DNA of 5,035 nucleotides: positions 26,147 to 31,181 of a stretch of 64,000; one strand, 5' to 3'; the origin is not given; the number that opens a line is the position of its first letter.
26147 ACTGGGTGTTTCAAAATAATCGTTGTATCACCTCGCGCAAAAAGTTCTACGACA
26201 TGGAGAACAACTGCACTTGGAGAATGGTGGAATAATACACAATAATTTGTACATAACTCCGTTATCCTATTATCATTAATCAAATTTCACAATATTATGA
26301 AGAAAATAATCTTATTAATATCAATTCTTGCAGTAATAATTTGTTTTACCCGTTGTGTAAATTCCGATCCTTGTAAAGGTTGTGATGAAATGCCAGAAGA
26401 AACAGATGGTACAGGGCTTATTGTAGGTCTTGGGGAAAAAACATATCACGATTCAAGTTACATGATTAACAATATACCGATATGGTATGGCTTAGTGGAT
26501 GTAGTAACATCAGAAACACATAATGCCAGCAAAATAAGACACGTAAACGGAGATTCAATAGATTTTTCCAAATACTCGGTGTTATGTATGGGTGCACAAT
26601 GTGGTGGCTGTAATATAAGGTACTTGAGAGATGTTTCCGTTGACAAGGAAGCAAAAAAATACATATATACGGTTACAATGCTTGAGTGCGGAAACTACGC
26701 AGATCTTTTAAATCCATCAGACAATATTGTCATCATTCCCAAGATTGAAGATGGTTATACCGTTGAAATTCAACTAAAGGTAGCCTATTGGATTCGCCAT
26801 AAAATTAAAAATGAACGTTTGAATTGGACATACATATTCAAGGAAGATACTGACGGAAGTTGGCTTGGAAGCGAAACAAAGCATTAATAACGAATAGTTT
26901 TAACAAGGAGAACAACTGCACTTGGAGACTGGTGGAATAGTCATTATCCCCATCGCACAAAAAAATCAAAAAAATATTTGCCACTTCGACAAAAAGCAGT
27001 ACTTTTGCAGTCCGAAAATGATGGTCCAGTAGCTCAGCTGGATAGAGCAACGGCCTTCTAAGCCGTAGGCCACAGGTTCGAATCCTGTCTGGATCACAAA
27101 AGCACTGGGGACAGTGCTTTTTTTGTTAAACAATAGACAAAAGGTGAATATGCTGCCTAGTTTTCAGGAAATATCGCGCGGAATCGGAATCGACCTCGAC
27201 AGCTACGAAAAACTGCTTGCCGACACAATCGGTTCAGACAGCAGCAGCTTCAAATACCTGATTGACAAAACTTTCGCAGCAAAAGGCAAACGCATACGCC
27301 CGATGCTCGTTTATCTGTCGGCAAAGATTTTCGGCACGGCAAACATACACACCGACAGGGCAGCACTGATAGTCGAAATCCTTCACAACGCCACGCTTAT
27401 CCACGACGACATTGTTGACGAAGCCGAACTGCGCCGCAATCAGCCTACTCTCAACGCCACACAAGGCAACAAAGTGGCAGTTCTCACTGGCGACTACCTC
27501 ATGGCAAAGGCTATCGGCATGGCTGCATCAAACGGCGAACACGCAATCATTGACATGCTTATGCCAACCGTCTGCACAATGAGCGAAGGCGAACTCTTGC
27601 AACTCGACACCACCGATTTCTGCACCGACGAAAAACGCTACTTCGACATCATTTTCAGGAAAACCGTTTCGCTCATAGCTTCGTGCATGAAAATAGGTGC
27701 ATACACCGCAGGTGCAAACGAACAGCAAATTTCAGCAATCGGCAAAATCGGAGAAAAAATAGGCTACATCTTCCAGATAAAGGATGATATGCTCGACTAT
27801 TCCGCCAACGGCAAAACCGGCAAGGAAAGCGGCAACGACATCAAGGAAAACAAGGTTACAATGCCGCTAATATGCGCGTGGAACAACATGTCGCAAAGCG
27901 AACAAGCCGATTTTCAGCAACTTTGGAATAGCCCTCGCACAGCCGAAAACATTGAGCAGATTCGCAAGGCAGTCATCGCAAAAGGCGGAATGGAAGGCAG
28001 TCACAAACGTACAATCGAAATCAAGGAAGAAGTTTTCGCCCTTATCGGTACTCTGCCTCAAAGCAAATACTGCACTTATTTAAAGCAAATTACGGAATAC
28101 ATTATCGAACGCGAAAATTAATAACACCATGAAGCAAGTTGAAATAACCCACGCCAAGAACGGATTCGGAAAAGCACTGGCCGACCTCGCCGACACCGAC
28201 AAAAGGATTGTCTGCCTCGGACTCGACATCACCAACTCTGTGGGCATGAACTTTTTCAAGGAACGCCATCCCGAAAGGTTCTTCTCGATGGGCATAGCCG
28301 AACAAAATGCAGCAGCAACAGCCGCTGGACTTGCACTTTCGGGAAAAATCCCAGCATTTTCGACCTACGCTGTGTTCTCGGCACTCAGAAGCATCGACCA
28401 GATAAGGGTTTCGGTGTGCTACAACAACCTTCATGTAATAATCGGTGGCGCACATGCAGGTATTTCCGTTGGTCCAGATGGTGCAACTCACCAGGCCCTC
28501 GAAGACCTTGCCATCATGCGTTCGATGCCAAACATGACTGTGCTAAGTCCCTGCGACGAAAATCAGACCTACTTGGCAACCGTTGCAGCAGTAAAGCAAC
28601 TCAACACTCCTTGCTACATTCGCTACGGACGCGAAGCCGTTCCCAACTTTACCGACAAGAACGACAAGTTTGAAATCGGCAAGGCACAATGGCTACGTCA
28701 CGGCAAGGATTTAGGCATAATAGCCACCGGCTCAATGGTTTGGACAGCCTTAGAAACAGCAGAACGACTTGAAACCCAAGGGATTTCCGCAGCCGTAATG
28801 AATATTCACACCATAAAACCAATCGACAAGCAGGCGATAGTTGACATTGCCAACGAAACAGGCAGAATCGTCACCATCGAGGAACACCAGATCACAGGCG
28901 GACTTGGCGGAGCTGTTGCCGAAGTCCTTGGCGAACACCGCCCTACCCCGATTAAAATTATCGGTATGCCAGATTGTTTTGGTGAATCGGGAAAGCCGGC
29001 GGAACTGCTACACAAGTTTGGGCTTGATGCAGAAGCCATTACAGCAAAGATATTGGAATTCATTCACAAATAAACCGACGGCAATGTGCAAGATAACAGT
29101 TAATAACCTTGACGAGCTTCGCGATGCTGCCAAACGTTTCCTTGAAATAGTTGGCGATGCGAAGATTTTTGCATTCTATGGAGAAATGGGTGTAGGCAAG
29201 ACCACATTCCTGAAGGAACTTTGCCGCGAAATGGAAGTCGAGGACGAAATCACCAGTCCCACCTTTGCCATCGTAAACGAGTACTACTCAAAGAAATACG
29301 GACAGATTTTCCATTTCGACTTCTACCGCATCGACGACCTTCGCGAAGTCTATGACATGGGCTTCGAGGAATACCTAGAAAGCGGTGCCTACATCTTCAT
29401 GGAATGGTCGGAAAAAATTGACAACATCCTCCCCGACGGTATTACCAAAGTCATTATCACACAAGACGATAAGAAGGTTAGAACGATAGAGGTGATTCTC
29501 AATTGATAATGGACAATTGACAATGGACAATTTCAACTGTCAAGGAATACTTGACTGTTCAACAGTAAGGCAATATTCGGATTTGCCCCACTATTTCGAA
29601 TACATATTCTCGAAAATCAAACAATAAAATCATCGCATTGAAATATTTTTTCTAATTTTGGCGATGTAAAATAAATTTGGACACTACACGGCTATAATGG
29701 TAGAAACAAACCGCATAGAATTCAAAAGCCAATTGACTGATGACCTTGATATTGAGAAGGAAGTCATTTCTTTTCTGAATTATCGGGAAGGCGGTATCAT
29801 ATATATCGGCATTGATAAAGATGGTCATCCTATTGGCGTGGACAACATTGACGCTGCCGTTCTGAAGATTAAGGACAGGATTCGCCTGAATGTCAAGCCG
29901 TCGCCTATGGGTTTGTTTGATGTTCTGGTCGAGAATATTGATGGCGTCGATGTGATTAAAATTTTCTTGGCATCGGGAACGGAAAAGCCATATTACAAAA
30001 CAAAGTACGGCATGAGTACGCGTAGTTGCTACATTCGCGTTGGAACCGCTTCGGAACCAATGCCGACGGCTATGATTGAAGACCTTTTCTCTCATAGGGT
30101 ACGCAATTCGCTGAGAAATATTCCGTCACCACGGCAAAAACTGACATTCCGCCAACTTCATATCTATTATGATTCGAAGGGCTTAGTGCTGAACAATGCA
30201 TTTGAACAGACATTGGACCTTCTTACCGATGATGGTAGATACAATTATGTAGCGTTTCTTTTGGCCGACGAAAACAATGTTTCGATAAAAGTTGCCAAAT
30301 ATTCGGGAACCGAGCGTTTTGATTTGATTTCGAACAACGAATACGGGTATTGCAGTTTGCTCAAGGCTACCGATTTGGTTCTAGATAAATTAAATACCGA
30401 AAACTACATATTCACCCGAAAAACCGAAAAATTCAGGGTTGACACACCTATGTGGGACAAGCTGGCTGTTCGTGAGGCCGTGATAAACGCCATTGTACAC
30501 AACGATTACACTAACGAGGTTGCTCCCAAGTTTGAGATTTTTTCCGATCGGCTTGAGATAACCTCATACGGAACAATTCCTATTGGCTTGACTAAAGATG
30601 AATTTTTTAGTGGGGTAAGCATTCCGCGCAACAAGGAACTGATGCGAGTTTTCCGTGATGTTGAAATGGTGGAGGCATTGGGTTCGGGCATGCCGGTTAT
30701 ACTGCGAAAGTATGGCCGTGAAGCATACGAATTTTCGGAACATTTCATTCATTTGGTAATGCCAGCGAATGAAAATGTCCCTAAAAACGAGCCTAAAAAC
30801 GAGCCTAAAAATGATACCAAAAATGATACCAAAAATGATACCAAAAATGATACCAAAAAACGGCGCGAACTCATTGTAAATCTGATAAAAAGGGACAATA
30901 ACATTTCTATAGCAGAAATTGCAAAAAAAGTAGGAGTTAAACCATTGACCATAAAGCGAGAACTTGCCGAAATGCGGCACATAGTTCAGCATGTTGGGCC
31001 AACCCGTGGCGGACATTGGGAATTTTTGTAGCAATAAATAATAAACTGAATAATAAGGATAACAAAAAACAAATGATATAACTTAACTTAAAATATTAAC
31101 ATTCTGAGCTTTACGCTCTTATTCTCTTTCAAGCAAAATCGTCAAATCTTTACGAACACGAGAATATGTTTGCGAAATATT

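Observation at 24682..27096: Cassette-like array: four unrelated small lipoprotein genes punctuated by three copies of a 40-45-bp direct repeat, next to tRNA-Arg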

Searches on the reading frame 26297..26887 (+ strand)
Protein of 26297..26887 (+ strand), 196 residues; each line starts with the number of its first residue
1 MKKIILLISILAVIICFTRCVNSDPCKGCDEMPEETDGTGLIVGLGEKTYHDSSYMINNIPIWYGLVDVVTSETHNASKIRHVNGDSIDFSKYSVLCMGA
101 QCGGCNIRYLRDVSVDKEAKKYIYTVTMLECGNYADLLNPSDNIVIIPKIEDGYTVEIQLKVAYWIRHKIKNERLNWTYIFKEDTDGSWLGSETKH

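Call 7: search_protein_families(library=pfam, proteins=[window:26297-26887:+], max_evalue=1)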
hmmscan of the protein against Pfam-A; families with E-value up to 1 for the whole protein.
window:26297-26887:+ (196 aa): 2 families
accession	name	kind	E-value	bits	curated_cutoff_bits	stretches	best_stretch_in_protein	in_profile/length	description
PF21360.3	PylC-like_N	-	0.18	12.4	27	1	122-156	22-56/96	PylC-like, N-terminal domain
PF08139.17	LPAM_1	-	0.31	12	20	1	1-13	1-13/18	Prokaryotic membrane lipoprotein lipid attachment site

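Call 35: find_homologous_proteins(query=window:26297-26887:+, max_evalue=0.01)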
Query window:26297-26887:+ (196 aa): 13 proteins with E <= 0.01 among 185 candidates.
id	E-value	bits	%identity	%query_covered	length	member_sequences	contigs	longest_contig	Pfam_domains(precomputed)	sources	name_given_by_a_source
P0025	4.7e-111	387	87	100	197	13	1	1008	-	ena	-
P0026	6.4e-111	386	89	93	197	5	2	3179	-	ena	-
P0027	7.2e-110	383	87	100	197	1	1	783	-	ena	-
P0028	5.6e-106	370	84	100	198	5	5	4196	-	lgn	-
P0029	6.6e-98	344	81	99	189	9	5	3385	-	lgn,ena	-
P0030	7.5e-97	340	80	100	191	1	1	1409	-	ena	-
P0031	8.7e-95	334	79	100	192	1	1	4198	-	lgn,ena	-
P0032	2.0e-72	261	75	84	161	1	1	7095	-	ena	-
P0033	7.2e-72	259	74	84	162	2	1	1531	-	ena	-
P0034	1.8e-60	222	80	67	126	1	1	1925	-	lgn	-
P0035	2.4e-46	176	54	88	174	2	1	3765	-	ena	-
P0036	9.5e-37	144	51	84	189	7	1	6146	-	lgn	-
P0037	4.8e-7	47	43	38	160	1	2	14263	-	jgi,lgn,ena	-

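Call 48: predict_structure(alignment_id=A3)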
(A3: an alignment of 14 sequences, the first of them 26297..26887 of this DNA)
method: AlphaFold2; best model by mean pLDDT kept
length: 196 residues; sequences in the alignment: 14
mean_pLDDT: 82.7   pTM: 0.76
mean pLDDT of the five models: 82.7, 80.5, 80.4, 78.5, 77.0
residues with pLDDT >= 90: 84; 70-90: 72; 50-70: 36; < 50: 4
segments of 3 or more residues with pLDDT < 50: none
pLDDT, mean of each block of 10 residues (from residue 1): 72 63 73 81 89 55 70 90 94 91 79 96 94 66 91 96 88 93 89 89
secondary structure, 60 per line:
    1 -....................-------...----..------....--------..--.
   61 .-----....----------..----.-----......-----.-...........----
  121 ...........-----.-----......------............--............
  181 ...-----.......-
elements in order: H2-21 E44-47 E67-70 E93-98 E106-116 E121-131 E143-148 E155-166 E169-183 E189-195

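Call 51: fold_search(model_id=the predicted structure, library=pdb)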
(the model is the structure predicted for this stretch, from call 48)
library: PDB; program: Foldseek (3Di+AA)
matches with E <= 10: 222; with E <= 0.001: 0
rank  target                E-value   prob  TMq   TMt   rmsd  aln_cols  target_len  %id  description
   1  3qwn_E                4.3e-02  0.15  0.12  0.12  11.3       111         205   14  Crystal structure of a NigD-like immunity protein (BACCAC_03262) from Bacteroides caccae ATCC 43185 at 2.42 A resoluti (released 2011-03-23)
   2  3qwn_A                4.8e-02  0.20  0.15  0.15  11.1       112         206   13  Crystal structure of a NigD-like immunity protein (BACCAC_03262) from Bacteroides caccae ATCC 43185 at 2.42 A resoluti (released 2011-03-23)
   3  3qwn_J                5.4e-02  0.14  0.13  0.12  11.3       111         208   14  Crystal structure of a NigD-like immunity protein (BACCAC_03262) from Bacteroides caccae ATCC 43185 at 2.42 A resoluti (released 2011-03-23)
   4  3qwn_B                5.7e-02  0.14  0.12  0.12  11.3       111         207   14  Crystal structure of a NigD-like immunity protein (BACCAC_03262) from Bacteroides caccae ATCC 43185 at 2.42 A resoluti (released 2011-03-23)
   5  3qwn_G                6.0e-02  0.16  0.15  0.14  11.2       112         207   12  Crystal structure of a NigD-like immunity protein (BACCAC_03262) from Bacteroides caccae ATCC 43185 at 2.42 A resoluti (released 2011-03-23)
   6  3qwn_C                6.4e-02  0.16  0.15  0.14  11.2       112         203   12  Crystal structure of a NigD-like immunity protein (BACCAC_03262) from Bacteroides caccae ATCC 43185 at 2.42 A resoluti (released 2011-03-23)
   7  3qwn_K                6.7e-02  0.16  0.15  0.14  11.2       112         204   12  Crystal structure of a NigD-like immunity protein (BACCAC_03262) from Bacteroides caccae ATCC 43185 at 2.42 A resoluti (released 2011-03-23)
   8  3qwn_D                8.4e-02  0.15  0.15  0.15  11.1       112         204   13  Crystal structure of a NigD-like immunity protein (BACCAC_03262) from Bacteroides caccae ATCC 43185 at 2.42 A resoluti (released 2011-03-23)
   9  5bmt_B                3.3e-01  0.13  0.18  0.17   8.5       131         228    9  Crystal structure of an uncharacterized protein (PARMER_03598) from Parabacteroides merdae ATCC 43184 at 1.50 A resolu (released 2015-06-10)
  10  6ywe_N                4.1e-01  0.04  0.11  0.15  19.9       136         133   10  The structure of the mitoribosome from Neurospora crassa in the P/E tRNA bound state (released 2020-11-11)
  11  2oaa_A                4.5e-01  0.10  0.14  0.12  16.3       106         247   12  Restriction endonuclease MvaI-cognate DNA substrate complex (released 2007-02-20)
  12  5bmt_A                5.4e-01  0.07  0.19  0.16  13.4       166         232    8  Crystal structure of an uncharacterized protein (PARMER_03598) from Parabacteroides merdae ATCC 43184 at 1.50 A resolu (released 2015-06-10)
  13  2oaa_B                7.0e-01  0.08  0.14  0.12  16.4       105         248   11  Restriction endonuclease MvaI-cognate DNA substrate complex (released 2007-02-20)
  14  6zm5_S                7.0e-01  0.04  0.12  0.14  17.8       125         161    8  Human mitochondrial ribosome in complex with OXA1L, mRNA, A/A tRNA, P/P tRNA and nascent polypeptide (released 2021-01-13)
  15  2odi_A                7.4e-01  0.03  0.14  0.12  19.9       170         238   10  Restriction Endonuclease BCNI-Cognate DNA Substrate Complex (released 2007-03-20)
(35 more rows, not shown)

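Call 52: search_protein_families(library=padloc, proteins=[window:26297-26887:+], max_evalue=1)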
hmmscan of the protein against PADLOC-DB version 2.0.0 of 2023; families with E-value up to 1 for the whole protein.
window:26297-26887:+ (196 aa): 0 families

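Call 53: search_protein_families(library=ncbifam, proteins=[window:26297-26887:+], max_evalue=1)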
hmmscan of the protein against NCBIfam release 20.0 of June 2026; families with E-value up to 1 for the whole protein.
window:26297-26887:+ (196 aa): 0 families

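Call 63: find_encoding_contigs(protein=P0032, flank=4000, max_places=4)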
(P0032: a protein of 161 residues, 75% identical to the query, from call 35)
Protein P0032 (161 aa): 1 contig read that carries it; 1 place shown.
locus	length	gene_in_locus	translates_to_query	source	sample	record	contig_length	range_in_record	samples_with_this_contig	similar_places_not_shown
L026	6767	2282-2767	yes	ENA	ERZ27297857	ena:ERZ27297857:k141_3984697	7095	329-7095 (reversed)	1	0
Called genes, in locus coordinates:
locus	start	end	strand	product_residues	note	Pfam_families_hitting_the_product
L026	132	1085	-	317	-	PF22725:GFO_IDH_MocA_C3 (weak)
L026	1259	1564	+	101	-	PF22311:DUF6970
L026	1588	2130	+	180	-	-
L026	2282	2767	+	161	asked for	-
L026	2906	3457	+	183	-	-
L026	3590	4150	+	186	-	-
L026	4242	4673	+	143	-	-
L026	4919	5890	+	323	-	PF00348:polyprenyl_synt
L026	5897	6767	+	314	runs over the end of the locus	PF02779:Transket_pyr, PF02780:Transketolase_C, PF22613:Transketolase_C_1 (weak)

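Call 64: find_encoding_contigs(protein=P0036, flank=4000, max_places=4)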
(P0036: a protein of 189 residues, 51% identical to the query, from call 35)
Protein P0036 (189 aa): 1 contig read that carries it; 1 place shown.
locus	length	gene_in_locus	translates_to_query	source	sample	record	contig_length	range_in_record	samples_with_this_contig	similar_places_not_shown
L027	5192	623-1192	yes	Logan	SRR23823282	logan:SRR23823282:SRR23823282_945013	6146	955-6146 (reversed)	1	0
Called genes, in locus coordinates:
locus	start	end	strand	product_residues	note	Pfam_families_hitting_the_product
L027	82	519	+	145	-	-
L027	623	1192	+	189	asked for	-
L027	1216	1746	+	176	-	-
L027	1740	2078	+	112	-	PF22311:DUF6970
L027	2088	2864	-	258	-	-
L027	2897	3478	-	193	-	PF05728:UPF0227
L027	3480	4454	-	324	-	PF00520:Ion_trans, PF08016:PKD_channel (weak), PF07885:Ion_trans_2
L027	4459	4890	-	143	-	PF02502:LacAB_rpiB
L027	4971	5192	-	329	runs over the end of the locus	PF16656:Pur_ac_phosph_N (faint)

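Call 81: search_solved_structures(query=A3, max_evalue=1)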
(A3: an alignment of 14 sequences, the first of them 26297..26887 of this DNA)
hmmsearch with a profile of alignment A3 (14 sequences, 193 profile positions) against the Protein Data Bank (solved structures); distinct sequences matched with E-value up to 1: 0.

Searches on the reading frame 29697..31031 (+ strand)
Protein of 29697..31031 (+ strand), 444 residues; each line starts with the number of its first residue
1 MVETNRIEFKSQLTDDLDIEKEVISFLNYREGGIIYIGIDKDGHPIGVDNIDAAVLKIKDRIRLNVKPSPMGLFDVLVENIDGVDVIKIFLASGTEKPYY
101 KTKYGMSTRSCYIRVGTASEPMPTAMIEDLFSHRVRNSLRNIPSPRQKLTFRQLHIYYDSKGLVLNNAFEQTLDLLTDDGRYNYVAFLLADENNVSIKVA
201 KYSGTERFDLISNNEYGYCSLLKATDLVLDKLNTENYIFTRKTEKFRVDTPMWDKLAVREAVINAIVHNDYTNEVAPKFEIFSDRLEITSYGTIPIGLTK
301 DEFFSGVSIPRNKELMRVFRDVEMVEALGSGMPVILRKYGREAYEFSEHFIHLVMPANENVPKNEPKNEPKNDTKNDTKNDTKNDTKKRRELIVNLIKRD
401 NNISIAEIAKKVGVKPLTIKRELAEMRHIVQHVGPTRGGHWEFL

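Call 57: search_protein_families(library=pfam, proteins=[window:29697-31031:+], max_evalue=0.00001)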
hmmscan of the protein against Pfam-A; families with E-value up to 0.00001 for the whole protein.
window:29697-31031:+ (444 aa): 2 families
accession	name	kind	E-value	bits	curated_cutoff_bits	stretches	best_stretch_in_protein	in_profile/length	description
PF04326.19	SLFN_AlbA_2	-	1.1e-18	68.3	25.3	1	3-122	1-117/118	Schlafen, AlbA_2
PF13749.12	HATPase_c_4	-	3.9e-13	49.6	26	1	278-341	5-70/89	Putative ATP-dependent DNA helicase recG C-terminal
